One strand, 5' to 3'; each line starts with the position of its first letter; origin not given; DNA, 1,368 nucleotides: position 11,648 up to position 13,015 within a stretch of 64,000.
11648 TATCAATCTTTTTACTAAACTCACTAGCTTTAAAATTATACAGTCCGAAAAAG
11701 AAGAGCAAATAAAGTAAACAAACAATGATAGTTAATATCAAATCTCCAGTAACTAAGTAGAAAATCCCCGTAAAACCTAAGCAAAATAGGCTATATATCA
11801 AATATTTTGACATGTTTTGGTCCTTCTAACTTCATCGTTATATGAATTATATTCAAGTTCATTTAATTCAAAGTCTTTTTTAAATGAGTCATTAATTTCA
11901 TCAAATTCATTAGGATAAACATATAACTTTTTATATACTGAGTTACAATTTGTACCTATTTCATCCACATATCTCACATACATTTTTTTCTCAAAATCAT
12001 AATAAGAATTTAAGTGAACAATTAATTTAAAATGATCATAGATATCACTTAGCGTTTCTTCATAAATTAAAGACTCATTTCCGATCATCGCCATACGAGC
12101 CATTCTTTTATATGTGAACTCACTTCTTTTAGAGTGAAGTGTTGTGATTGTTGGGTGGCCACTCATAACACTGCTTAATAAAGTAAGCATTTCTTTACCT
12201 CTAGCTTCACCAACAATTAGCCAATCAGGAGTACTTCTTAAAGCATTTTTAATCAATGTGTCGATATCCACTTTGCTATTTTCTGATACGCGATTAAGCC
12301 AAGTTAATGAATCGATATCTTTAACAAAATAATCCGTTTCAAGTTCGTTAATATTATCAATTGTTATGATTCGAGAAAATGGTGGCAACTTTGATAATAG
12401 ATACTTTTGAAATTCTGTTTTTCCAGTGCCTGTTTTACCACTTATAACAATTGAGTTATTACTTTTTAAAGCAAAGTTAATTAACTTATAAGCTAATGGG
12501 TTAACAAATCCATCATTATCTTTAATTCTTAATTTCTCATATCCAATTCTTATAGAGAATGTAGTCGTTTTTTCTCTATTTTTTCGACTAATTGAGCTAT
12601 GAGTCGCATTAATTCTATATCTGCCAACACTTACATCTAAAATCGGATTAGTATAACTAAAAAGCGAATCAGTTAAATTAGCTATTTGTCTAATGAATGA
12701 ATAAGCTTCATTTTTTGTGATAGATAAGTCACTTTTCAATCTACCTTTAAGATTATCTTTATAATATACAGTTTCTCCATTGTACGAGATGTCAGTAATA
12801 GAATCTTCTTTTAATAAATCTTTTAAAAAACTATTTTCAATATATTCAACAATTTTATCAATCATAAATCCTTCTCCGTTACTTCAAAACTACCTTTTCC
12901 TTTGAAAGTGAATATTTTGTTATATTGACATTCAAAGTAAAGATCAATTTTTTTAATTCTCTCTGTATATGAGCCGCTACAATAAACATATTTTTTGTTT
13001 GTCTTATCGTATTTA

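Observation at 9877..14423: Compact Tad/Flp-like filament or secretion operon with no prepilin peptidase, in a mollicute-like genome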

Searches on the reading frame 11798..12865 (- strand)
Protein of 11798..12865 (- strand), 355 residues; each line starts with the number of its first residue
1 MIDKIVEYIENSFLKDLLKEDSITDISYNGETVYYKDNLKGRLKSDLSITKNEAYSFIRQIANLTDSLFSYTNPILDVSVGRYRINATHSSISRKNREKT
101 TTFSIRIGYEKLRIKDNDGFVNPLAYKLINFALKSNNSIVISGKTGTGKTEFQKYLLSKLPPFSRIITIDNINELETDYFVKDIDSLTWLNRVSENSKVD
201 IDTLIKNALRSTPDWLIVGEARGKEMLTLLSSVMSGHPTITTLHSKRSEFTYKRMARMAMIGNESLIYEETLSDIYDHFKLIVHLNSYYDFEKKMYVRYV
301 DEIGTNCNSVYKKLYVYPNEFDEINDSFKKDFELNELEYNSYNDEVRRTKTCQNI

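Call 3: search_protein_families(library=pfam, proteins=[window:11798-12865:-], max_evalue=1)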
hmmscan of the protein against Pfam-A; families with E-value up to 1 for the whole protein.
window:11798-12865:- (355 aa): 10 families
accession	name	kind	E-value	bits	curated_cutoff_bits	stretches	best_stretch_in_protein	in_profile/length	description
PF00437.27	T2SSE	-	2.5e-21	76.2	24.9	1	123-261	129-261/370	Type II/IV secretion system protein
PF20720.3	nSTAND3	-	5.2e-06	26.7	27.2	1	120-177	1-59/155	Novel STAND NTPase 3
PF13401.12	AAA_22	-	0.00012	22.8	27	1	135-221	4-93/130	AAA domain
PF13238.12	AAA_18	-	0.0032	18.3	29.4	1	139-203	1-55/128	AAA domain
PF00005.33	ABC_tran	-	0.0056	17.7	25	1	128-173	3-48/137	ABC transporter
PF12775.13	AAA_7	-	0.012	15.6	25.8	1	128-166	25-63/181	P-loop containing dynein motor region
PF02367.23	TsaE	-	0.055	13.9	26.6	1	132-160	17-45/128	Threonylcarbamoyl adenosine biosynthesis protein TsaE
PF06414.18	Zeta_toxin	-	0.092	12.6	22.3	1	137-170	17-50/199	Zeta toxin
PF00158.32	Sigma54_activat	-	0.097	12.8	20.2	1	127-157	13-43/168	Sigma-54 interaction domain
PF00270.35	DEAD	-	0.21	11.8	26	1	128-152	7-30/167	DEAD/DEAH box helicase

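Call 4: search_protein_families(library=ncbifam, proteins=[window:11798-12865:-], max_evalue=1)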
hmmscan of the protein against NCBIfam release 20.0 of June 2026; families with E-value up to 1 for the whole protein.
window:11798-12865:- (355 aa): 32 families (the best 25 are shown)
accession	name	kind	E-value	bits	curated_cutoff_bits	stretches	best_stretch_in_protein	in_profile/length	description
TIGR02788.1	VirB11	equivalog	6.7e-36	123.9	249.95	2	128-291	136-300/308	P-type DNA transfer ATPase VirB11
TIGR03819.1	heli_sec_ATPase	hypoth_equivalog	1e-27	97.2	373.15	1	13-288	54-328/340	TadA family conjugal transfer-associated ATPase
NF010475.0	PRK13900.1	equivalog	2.8e-23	82.5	389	1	127-288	151-312/333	type IV secretion system ATPase VirB11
NF058587.1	archaellum_moto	equivalog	5.2e-23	81.6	550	1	8-246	144-384/527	archaellum flagellar ATPase motor FlaI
TIGR02782.1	TrbB_P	equivalog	1.9e-22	80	304.55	1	14-263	14-260/303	P-type conjugative transfer ATPase TrbB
NF041000.1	ATPase_ComGA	equivalog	1.5e-16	60.2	300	1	98-260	91-247/267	competence type IV pilus ATPase ComGA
NF010425.0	PRK13851.1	equivalog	8.4e-16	57.8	461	1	129-276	155-302/344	type IV secretion system protein VirB11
NF053672.1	bindosome_BasE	exception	2.5e-14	52.9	1000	1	134-319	268-451/512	bindosome assembly system ATPase subunit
NF010407.0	PRK13833.1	subfamily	2.6e-13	50.1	499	1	126-259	134-263/323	conjugal transfer protein TrbB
NF010469.0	PRK13894.1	subfamily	1.6e-12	47.4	508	1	14-263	27-272/320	conjugal transfer ATPase TrbB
TIGR01420.1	pilT_fam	subfamily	7.7e-09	35.2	319.1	1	126-258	112-242/343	PilT/PilU family type 4a pilus ATPase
TIGR02524.1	dot_icm_DotB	equivalog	9.4e-08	31.6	463.3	1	82-264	87-264/358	Dot/Icm type IV secretion system ATPase DotB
TIGR02533.1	type_II_gspE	equivalog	5.2e-06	25.4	630.25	1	130-259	237-360/486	type II secretion system ATPase GspE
NF000169.2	ABCF_Sal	exception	1.3e-05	24.1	725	1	125-193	330-396/542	Sal family ABC-F type ribosomal protection protein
NF007755.0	PRK10436.1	equivalog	3.8e-05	22.5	617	1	130-260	212-337/465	type II secretion system protein GspE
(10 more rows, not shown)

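Call 8: find_homologous_proteins(query=window:11798-12865:-, max_evalue=0.00001)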
Query window:11798-12865:- (355 aa): 1091 proteins with E <= 0.00001 among 5107 candidates; the best 120 are listed.
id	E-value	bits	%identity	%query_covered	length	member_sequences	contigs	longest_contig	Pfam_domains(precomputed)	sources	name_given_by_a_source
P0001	7.2e-228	774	99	100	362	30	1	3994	PF00437.27,PF20720.4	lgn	-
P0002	3.1e-200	683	86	100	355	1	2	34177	PF00437.27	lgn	-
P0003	2.8e-191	653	83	100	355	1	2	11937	PF00437.27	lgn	-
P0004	1.8e-187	641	82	100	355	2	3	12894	PF00437.27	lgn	-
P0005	3.6e-166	571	75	99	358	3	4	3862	PF00437.27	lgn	-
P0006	7.8e-164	563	75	97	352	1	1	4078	PF00437.27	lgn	-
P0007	7.8e-164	563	74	97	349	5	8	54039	PF00437.27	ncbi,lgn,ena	-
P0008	2.0e-163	562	75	97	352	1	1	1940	PF00437.27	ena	-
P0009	6.5e-163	560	75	97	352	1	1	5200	PF00437.27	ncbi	-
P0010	1.1e-162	559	74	98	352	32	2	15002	PF00437.27,PF20720.4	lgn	-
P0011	2.4e-162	558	75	97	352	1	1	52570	PF00437.27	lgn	-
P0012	7.0e-162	557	73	97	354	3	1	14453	PF00437.27,PF20720.4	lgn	-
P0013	3.5e-161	554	74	97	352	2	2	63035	PF00437.27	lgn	-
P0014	2.3e-160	552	74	97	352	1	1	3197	PF00437.27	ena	-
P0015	6.1e-160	550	72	99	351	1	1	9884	PF00437.27,PF20720.4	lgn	-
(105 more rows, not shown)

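Call 9: find_related_loci(query=window:11798-12865:-, collection=genome_contigs, flank=8000)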
Query window:11798-12865:- (355 aa) in genome_contigs; peptide patterns used: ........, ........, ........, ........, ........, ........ (x = any residue, [..] = any of these).
171 stretches matched a pattern; 72 encode a relative of the query (tblastn E <= 1e-3); 72 distinct loci.
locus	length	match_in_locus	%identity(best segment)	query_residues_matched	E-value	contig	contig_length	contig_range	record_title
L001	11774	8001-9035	74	3-348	1e-171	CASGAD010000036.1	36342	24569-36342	uncultured bacterium isolate SI.B54.metabat-bins.49 genome assembly, contig: SI.B54.metabat-bins.49.fa_k141_287059, whol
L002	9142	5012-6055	74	3-351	8e-171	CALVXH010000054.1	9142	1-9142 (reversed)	MAG: uncultured Bacilli bacterium isolate BRZ_SL__bin15 genome assembly, contig: BRZ_SL__NODE_13739_length_9142_cov_5.67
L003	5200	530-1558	75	1-343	2e-174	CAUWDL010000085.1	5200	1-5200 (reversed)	MAG: uncultured Bacilli bacterium isolate SRS15957007__bin16 genome assembly, contig: SRS15957007_NODE_8341_length_5200_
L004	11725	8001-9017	61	1-339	2e-134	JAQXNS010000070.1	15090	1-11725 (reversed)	MAG: bacterium isolate SUG1359 k141_8035178, whole genome shotgun sequence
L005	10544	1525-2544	54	1-344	2e-120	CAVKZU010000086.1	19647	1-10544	Lachnospiraceae bacterium isolate G02637-L1_cleanbin_000020 genome assembly, contig: Spades_G02637-L1_contig_1098, whole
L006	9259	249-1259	54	1-343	5e-117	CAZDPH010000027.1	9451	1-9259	MAG TPA_asm: uncultured Staphylococcaceae bacterium isolate binchicken_co323_322 genome assembly, contig: NODE_8280_leng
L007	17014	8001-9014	54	3-342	3e-116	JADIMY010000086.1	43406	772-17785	MAG: Candidatus Onthovivens merdipullorum isolate 11159 E1M07__C273450_L43406_SRR9113726, whole genome shotgun sequence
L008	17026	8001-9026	48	1-345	3e-108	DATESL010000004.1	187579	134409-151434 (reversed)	MAG TPA_asm: Candidatus Onthovivens sp. isolate SMAG_U9100 k141_236751, whole genome shotgun sequence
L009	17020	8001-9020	52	1-342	2e-107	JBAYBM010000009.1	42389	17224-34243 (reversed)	MAG: Bacilli bacterium isolate SO_2016_CLC_T2_121 scaffold00359_PH3_Jul20_2016, whole genome shotgun sequence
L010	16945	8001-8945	48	4-322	2e-88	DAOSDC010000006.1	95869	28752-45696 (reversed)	MAG TPA_asm: Bacilli bacterium isolate AMR_MDS_1841 NODE_169_length_95869_cov_6.132277, whole genome shotgun sequence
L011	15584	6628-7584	49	3-318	1e-88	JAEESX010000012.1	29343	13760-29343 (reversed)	MAG: Bacillales bacterium isolate Tb.RUG.392 NODE_5933_length_29343_cov_2.860864, whole genome shotgun sequence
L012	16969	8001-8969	47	4-330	3e-88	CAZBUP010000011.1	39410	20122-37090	MAG TPA_asm: uncultured Staphylococcaceae bacterium isolate binchicken_co269_220 genome assembly, contig: NODE_845_lengt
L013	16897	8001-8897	50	4-304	2e-87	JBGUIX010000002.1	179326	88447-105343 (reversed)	MAG: Bacilli bacterium isolate ruminal_MAG_317 ruminal_MAG_317_contig_0002, whole genome shotgun sequence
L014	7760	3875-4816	48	2-312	1e-86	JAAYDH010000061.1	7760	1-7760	MAG: Erysipelotrichaceae bacterium isolate AS06rmzACSIP_540 308975_AS06, whole genome shotgun sequence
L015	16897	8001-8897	49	4-304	1e-85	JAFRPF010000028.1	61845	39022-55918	MAG: Bacilli bacterium isolate RGIG2675 Goat_Omasum-3__c237630, whole genome shotgun sequence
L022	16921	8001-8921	49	2-304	2e-83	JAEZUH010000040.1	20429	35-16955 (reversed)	MAG: Bacillota bacterium isolate OH_PDB_81 k127_670842, whole genome shotgun sequence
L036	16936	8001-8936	46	4-317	2e-79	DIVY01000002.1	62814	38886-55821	MAG TPA_asm: Bacillales bacterium UBA6120 UBA6120_contig_17539, whole genome shotgun sequence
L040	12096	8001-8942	45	3-320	2e-78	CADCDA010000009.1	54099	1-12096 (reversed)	MAG: uncultured Erysipelotrichaceae bacterium isolate RUG14536 genome assembly, contig: RUG14536_asm_9, whole genome sho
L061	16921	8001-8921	39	1-315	4e-59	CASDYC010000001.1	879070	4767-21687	uncultured bacterium isolate B12_L1_324324_idba_bin.132 genome assembly, contig: B12_L1_324324_idba_bin.132.fa_scaffold_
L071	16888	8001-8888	29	6-296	1e-25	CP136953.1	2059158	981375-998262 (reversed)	Mollicutes bacterium LVI A0039 chromosome, complete genome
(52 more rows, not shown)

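Call 11: search_solved_structures(query=window:11798-12865:-, max_evalue=0.00001)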
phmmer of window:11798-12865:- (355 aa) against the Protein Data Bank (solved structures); distinct sequences matched with E-value up to 0.00001: 12.
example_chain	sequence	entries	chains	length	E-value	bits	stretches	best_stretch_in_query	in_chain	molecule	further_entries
1g6o_A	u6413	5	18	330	1.2e-19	74.4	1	13-292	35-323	CAG-ALPHA | virB11 homolog | Cag-alfa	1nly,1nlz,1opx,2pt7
6bge_A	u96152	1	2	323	1.6e-19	73.9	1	13-290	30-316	VirB11-like protein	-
2oap_1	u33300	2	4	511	1.3e-16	64.4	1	14-247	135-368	Type II secretion system protein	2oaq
2gza_A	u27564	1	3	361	1.5e-14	57.6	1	131-286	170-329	Type IV secretion system protein VirB11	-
8rkd_E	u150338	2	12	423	4.1e-13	52.9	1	13-270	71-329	Pilus assembly ATPase CpaF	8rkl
8rjf_A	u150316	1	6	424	4.1e-13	52.9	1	13-270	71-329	Pilus assembly ATPase CpaF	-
9e24_A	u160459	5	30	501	6.6e-13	52.2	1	13-270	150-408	CpaF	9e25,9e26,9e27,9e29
4ii7_A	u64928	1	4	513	7.4e-11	45.5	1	12-252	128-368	FlaI ATPase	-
4ihq_A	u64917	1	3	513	5.1e-10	42.7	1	12-252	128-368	FlaI ATPase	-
8dze_A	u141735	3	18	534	1.5e-06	31.3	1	140-255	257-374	BfpD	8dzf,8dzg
6gef_A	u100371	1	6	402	1.7e-06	31.1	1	124-255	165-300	Type IV secretion system protein DotB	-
6geb_A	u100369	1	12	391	2e-06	30.9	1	133-263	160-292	DotB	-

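Call 35: search_dna_similar(query=window:11798-12865:-, collection=plasmids, mode=protein, max_rows=40, rows=spread, max_evalue=1e-8)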
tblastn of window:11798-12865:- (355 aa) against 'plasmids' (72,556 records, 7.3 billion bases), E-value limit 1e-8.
Records with a match: 2983; places in all: 3115; records where one place covers at least 80% of the query: 710.
Best place of each record, by identity: <60% 2983.
By first word of the organism name: Bacillus 546; Campylobacter 320; Rhizobium 255; Xanthomonas 164; Ralstonia 147; Sinorhizobium 132; Vibrio 103; Agrobacterium 102; Pseudosulfitobacter 76; Phaeobacter 72; and 204 more.
By predicted mobility (MOB-suite, as given by PLSDB): conjugative 1675; non-mobilizable 828; mobilizable 480.
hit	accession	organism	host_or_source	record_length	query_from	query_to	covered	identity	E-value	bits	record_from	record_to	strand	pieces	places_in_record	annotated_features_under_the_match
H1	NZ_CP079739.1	Paraclostridium bifermentans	whole organism,soil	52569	5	341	95%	32.2%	3e-32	135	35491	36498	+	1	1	CpaF/VirB11 family protein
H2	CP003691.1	Bacillus thuringiensis MC28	-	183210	5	314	87%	32.6%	2e-34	141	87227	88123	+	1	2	secretory protein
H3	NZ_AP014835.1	Bacillus anthracis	-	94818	2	314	88%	31.1%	7e-32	134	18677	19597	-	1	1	ATPase, T2SS/T4P/T4SS family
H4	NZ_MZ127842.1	Listeria monocytogenes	-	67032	5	303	84%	31.3%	2e-31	132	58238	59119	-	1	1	CpaF/VirB11 family protein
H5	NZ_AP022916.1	Bacillus cereus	-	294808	18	330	88%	28.5%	9e-21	100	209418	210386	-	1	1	CpaF/VirB11 family protein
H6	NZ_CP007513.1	Bacillus bombysepticus str. Wang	separated from the corpses of silkworms ...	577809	18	330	88%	27.9%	2e-21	102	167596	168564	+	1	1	CpaF/VirB11 family protein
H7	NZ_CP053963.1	Bacillus cereus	-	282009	1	301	85%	26.8%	2e-16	88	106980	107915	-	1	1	ATPase, T2SS/T4P/T4SS family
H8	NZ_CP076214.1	Bacillus anthracis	-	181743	18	285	75%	29.3%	1e-20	100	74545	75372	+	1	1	CpaF/VirB11 family protein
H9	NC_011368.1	Rhizobium leguminosarum bv. trifolii WSM2304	-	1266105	14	296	80%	27.6%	3e-16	87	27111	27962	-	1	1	record has no annotation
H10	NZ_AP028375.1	Campylobacter jejuni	Homo sapiens,feces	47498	13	289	78%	28.2%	2e-18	94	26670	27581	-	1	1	virB11: P-type DNA transfer ATPase VirB11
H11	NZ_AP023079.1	Acinetobacter baumannii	-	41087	5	315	88%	25.1%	1e-11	74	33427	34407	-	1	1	virB11: P-type DNA transfer ATPase VirB11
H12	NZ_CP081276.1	Phaeobacter inhibens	-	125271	6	306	85%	25.7%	4e-15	84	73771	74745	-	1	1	ATPase, T2SS/T4P/T4SS family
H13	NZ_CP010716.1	Phaeobacter piscinae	cell culture,fish larvae aquaculture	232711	6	306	85%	25.4%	1e-13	80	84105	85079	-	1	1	ATPase, T2SS/T4P/T4SS family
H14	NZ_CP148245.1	Campylobacter jejuni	Chicken,single cell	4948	13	289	78%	27.2%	1e-18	95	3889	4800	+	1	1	virB11: P-type DNA transfer ATPase VirB11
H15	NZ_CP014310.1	Burkholderia sp. PAMC 26561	single cell,lichen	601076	5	295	82%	25.6%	1e-11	73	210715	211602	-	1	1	CpaF family protein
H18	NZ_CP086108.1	Skermanella mucosa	single cell,crude oil contaminated ...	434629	14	295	79%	24.7%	2e-14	82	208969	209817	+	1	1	CpaF family protein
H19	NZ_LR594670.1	Variovorax sp. SRS16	linuron-contaminated soil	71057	11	285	77%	24.6%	2e-10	70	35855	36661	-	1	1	trbB: P-type conjugative transfer ATPase TrbB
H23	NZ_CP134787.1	Vibrio vulnificus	Anguilla bicolor,cell culture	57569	44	295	71%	25.1%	8e-13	77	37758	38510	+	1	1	ATPase, T2SS/T4P/T4SS family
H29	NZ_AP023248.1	Mesorhizobium sp. 131-2-1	Lotus japonicus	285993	129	285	44%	32.5%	8e-17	89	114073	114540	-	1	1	virB11: P-type DNA transfer ATPase VirB11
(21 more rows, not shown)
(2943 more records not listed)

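Call 36: get_annotated_region(hit=H1, flank=7000)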
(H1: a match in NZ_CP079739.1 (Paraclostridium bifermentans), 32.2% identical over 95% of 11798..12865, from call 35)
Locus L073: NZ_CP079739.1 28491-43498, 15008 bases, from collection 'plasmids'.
description: Paraclostridium bifermentans strain DSM 14991 plasmid unnamed2, complete sequence
organism: Paraclostridium bifermentans (NCBI taxid 1490)
taxonomy: Bacteria; Bacillota; Clostridia; Peptostreptococcales; Peptostreptococcaceae; Paraclostridium; Paraclostridium bifermentans
host: -; source: whole organism,soil; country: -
typing (MOB-suite, as given by PLSDB): mobilizable; relaxase MOBP
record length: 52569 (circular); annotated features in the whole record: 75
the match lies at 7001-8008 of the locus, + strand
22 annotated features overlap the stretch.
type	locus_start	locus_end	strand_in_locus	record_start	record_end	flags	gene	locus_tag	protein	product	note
CDS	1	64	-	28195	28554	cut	-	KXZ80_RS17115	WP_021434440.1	helix-turn-helix transcriptional regulator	-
CDS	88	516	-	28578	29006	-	-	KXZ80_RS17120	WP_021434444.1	helix-turn-helix transcriptional regulator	-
CDS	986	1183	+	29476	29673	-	-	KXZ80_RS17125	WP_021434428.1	helix-turn-helix transcriptional regulator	-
CDS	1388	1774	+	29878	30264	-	-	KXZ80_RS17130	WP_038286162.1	hypothetical protein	-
CDS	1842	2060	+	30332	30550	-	-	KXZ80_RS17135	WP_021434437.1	hypothetical protein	-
CDS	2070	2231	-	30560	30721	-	-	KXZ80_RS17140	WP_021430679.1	ribbon-helix-helix domain-containing protein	-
CDS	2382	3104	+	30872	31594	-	-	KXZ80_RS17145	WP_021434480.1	hypothetical protein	-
CDS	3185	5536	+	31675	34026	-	-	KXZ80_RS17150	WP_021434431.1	thioester domain-containing protein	-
CDS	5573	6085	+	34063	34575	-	-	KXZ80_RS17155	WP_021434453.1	hypothetical protein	-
CDS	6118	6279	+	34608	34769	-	-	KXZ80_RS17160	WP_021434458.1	hypothetical protein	-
CDS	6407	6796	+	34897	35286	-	-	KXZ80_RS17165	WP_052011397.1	hypothetical protein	-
CDS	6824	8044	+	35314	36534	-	-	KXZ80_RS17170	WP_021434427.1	CpaF/VirB11 family protein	-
CDS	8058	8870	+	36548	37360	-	-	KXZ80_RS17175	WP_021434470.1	hypothetical protein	-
CDS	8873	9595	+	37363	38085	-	-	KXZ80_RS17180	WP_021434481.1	hypothetical protein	-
CDS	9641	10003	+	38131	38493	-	-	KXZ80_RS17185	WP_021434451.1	hypothetical protein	-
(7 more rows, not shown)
